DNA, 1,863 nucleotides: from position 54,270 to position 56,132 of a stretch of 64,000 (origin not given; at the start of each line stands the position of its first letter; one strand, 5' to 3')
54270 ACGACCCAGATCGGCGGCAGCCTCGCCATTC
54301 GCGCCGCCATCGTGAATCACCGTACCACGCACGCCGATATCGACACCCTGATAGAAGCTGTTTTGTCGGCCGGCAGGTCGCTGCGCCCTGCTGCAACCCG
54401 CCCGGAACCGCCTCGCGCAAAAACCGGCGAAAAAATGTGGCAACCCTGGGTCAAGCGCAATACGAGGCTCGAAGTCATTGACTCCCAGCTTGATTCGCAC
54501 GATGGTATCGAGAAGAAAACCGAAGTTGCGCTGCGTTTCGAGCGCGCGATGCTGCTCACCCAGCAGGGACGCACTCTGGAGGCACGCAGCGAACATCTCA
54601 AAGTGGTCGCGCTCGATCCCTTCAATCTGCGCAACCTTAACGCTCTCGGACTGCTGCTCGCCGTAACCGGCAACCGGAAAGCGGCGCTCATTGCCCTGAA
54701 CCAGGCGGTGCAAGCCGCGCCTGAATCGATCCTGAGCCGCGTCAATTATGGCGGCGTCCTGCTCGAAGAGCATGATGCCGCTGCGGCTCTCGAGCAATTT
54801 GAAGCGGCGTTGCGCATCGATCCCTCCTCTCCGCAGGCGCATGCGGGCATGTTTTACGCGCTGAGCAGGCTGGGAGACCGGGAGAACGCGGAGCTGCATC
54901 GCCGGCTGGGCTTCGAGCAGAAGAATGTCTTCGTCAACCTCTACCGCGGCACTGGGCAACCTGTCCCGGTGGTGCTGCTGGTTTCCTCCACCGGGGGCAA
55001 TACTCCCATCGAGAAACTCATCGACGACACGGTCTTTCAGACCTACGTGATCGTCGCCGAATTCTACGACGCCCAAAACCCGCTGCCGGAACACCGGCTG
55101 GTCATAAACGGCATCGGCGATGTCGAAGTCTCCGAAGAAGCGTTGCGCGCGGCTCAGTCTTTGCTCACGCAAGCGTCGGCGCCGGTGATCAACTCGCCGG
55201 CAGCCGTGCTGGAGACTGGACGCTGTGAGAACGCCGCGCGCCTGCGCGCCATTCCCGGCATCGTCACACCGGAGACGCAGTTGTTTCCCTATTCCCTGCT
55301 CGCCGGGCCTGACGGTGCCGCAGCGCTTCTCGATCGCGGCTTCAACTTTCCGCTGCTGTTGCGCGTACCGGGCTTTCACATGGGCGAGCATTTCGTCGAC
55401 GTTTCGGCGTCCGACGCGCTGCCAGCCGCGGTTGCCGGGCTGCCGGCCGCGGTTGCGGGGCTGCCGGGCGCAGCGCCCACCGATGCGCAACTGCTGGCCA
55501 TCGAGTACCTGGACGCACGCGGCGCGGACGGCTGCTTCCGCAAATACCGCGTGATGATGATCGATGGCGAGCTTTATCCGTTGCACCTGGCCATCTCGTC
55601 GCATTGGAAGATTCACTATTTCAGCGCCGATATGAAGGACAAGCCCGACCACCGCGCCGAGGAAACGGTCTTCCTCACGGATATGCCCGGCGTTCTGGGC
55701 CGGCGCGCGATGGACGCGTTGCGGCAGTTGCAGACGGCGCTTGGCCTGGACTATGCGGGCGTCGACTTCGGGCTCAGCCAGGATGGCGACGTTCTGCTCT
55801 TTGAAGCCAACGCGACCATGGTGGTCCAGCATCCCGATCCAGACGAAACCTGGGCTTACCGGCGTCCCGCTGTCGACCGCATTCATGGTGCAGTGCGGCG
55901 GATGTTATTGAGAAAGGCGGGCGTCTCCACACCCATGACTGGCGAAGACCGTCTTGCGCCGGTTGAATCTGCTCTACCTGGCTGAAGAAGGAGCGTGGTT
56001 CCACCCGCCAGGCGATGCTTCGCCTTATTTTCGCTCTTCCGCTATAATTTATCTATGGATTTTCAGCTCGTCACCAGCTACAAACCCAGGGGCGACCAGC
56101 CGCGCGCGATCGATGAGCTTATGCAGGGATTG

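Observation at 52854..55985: Single polypeptide fusing a PLP-dependent decarboxylase, TPR repeats and an ATP-grasp-like ligase domain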

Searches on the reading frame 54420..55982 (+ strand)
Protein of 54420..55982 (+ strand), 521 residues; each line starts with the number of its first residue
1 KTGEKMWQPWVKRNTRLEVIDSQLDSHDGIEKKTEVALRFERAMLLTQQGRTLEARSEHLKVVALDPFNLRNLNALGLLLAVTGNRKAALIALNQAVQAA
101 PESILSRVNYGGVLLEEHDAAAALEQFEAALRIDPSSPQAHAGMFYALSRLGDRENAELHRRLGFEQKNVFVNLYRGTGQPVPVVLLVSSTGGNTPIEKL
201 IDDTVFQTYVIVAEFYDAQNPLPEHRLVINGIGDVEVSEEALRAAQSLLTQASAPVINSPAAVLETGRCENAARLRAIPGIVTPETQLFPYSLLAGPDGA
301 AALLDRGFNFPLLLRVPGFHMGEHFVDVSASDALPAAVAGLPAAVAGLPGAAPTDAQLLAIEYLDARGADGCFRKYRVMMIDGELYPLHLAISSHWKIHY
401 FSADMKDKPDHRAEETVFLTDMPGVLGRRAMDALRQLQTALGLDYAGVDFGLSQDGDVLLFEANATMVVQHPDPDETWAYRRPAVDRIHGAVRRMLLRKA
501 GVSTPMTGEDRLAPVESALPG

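Call 29: search_protein_families(library=pfam, alignment_id=A3, max_evalue=0.01)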
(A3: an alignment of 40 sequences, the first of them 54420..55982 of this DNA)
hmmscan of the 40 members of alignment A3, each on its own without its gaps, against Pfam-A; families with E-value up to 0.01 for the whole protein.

A. member 1, window:54420-55982:+ (521 aa): 10 families
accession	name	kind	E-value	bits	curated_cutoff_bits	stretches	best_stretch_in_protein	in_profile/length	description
PF07719.23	TPR_2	-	3.3e-07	30.4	27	0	73-102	4-33/34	Tetratricopeptide repeat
PF13431.12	TPR_17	-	3.8e-06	27.2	24.4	0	127-153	2-28/34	Tetratricopeptide repeat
PF13414.12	TPR_11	-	4.9e-06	26.6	26.8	1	121-144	11-34/42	TPR repeat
PF14559.12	TPR_19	-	9.8e-06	26.3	25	1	114-158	1-45/68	Tetratricopeptide repeat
PF13181.12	TPR_8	-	1.8e-05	25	25.7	0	71-102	2-33/34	Tetratricopeptide repeat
PF13428.12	TPR_14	-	8.4e-05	23.3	23.5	0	110-142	7-39/44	Tetratricopeptide repeat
PF13371.12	TPR_9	-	0.00014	22.2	35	1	83-142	8-67/73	Tetratricopeptide repeat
PF13432.12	TPR_16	-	0.00036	21.4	32.7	1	75-138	2-65/65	Tetratricopeptide repeat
PF13424.12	TPR_12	-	0.0013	19.4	30.1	0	41-101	8-76/77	Tetratricopeptide repeat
PF23914.1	TPR_CcmH_CycH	-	0.0014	18.9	42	0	92-158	38-104/158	Cytochrome c-type biogenesis protein H TPR domain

B. families by the number of members that match (of 40 scanned): 46 families (the first 25 are shown)
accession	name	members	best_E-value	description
PF13431.12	TPR_17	38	3.6e-47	Tetratricopeptide repeat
PF13432.12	TPR_16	38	2e-29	Tetratricopeptide repeat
PF14559.12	TPR_19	37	6.6e-28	Tetratricopeptide repeat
PF13428.12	TPR_14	37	2.7e-26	Tetratricopeptide repeat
PF07719.23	TPR_2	34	9.8e-53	Tetratricopeptide repeat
PF13424.12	TPR_12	32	5.2e-37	Tetratricopeptide repeat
PF00515.34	TPR_1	30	1.2e-67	Tetratricopeptide repeat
PF13181.12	TPR_8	30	2.1e-51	Tetratricopeptide repeat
PF13414.12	TPR_11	29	9.2e-62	TPR repeat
PF13371.12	TPR_9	22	3.4e-12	Tetratricopeptide repeat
PF23914.1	TPR_CcmH_CycH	21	2.5e-21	Cytochrome c-type biogenesis protein H TPR domain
PF13174.12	TPR_6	17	6.4e-12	Tetratricopeptide repeat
PF13176.12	TPR_7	16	5.6e-32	Tetratricopeptide repeat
PF24575.1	TPR_Slam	14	3e-13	Surface lipoprotein assembly modifier, N-terminal TPR repeats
PF13374.12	TPR_10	13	3.7e-28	Tetratricopeptide repeat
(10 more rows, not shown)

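Call 30: predict_structure(alignment_id=A1)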
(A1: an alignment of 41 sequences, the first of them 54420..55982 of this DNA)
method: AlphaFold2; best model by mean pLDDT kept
length: 521 residues; sequences in the alignment: 41
mean_pLDDT: 90.0   pTM: 0.88
mean pLDDT of the five models: 90.0, 89.6, 89.6, 89.1, 88.1
residues with pLDDT >= 90: 389; 70-90: 84; 50-70: 32; < 50: 16
segments of 3 or more residues with pLDDT < 50: 331-333, 513-521
pLDDT, mean of each block of 10 residues (from residue 1): 71 96 90 97 96 97 98 98 96 98 98 96 98 98 95 92 96 93 96 75 95 96 97 91 96 95 91 94 94 90 89 82 69 59 83 78 93 96 97 79 81 97 98 98 95 97 88 92 95 96 68 43 33
secondary structure, 60 per line:
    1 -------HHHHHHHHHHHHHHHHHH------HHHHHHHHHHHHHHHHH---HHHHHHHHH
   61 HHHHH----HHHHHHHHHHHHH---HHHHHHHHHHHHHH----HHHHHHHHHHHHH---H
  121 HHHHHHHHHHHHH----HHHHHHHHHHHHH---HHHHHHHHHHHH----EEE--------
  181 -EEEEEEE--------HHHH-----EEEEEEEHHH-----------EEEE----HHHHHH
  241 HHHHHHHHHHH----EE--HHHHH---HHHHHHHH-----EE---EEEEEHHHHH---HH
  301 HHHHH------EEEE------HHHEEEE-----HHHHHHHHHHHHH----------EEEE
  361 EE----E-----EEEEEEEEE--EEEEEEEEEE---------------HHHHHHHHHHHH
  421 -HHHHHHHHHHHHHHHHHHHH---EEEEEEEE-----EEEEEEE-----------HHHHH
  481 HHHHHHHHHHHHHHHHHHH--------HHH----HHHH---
elements in order: H8-25 H32-48 H52-65 H70-82 H86-99 H104-116 H120-133 H138-150 H154-165 E170-172 E182-188 H197-200 E206-212 E227-230 H235-251 H260-264 H268-275 E286-290 H291-295 H299-305 E312-315 E325-328 H334-346 E357-362 E373-381 E384-393 H409-420 H422-441 E445-452 E458-464 H476-499 H515-518

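Call 33: fold_search(model_id=the predicted structure, library=pdb)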
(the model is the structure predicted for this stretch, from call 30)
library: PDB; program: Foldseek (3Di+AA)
matches with E <= 10: 1640; with E <= 0.001: 366
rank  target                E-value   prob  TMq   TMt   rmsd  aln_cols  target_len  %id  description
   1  5zct_A                1.1e-08  1.00  0.37  0.59   6.5       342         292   18  The crystal structure of the poly-alpha-L-glutamate peptides synthetase RimK at 2.05 angstrom resolution. (released 2018-07-25)
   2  5k2m_A                1.9e-08  1.00  0.36  0.61   6.7       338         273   15  Bifunctional LysX/ArgX from Thermococcus kodakarensis with LysW-gamma-AAA (released 2016-09-07)
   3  8evy_A                1.9e-08  1.00  0.36  0.53   6.8       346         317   14  DdlB from Pseudomonas aeruginosa PAO1 in complex with ATP and D-ala-D-ala (released 2023-08-30)
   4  3i12_D                3.0e-08  1.00  0.34  0.46   8.3       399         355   14  The crystal structure of the D-alanyl-alanine synthetase A from Salmonella enterica subsp. enterica serovar Typhimuriu (released 2009-08-18)
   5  3e5n                  3.1e-08  1.00  0.34  0.47   8.1       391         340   14  Crystal structure of D-alanine-D-alanine ligase from Xanthomonas oryzae pv. oryzae KACC10331 (released 2009-08-18)
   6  3vpb_B                4.0e-08  1.00  0.36  0.59   6.9       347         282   16  ArgX from Sulfolobus tokodaii complexed with LysW/Glu/ADP/Mg/Zn/Sulfate (released 2013-02-27)
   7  1pk8_C                5.3e-08  1.00  0.32  0.51   7.6       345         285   12  Crystal Structure of Rat Synapsin I C Domain Complexed to Ca.ATP (released 2004-03-23)
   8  4me6                  5.5e-08  1.00  0.33  0.46   8.6       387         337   14  Crystal structure of D-alanine-D-alanine ligase A from Xanthomonas oryzae pathovar oryzae with ADP (released 2014-02-19)
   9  3vpb_A                6.3e-08  1.00  0.35  0.59   6.9       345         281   15  ArgX from Sulfolobus tokodaii complexed with LysW/Glu/ADP/Mg/Zn/Sulfate (released 2013-02-27)
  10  3q1k_A                6.3e-08  1.00  0.32  0.43   9.1       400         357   12  The Crystal Structure of the D-alanyl-alanine Synthetase A from Salmonella enterica Typhimurium Complexed with ADP (released 2011-01-12)
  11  8evz_A                6.7e-08  1.00  0.35  0.54   7.3       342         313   15  DdlB from Pseudomonas aeruginosa PAO1 in complex with ADP and phosphorylated D-cycloserine (released 2023-08-30)
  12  4fu0_A                7.7e-08  1.00  0.37  0.51   7.3       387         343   15  Crystal Structure of VanG D-Ala:D-Ser Ligase from Enterococcus faecalis (released 2012-09-19)
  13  3r5f                  8.4e-08  1.00  0.33  0.47   8.1       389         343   14  Crystal structure of D-alanine-D-alnine ligase from Xanthomonas oryzae pv. oryzae with ATP (released 2011-05-25)
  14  1pk8_G                8.8e-08  1.00  0.33  0.52   7.3       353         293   12  Crystal Structure of Rat Synapsin I C Domain Complexed to Ca.ATP (released 2004-03-23)
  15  3i12_B                8.8e-08  1.00  0.34  0.47   8.2       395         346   13  The crystal structure of the D-alanyl-alanine synthetase A from Salmonella enterica subsp. enterica serovar Typhimuriu (released 2009-08-18)
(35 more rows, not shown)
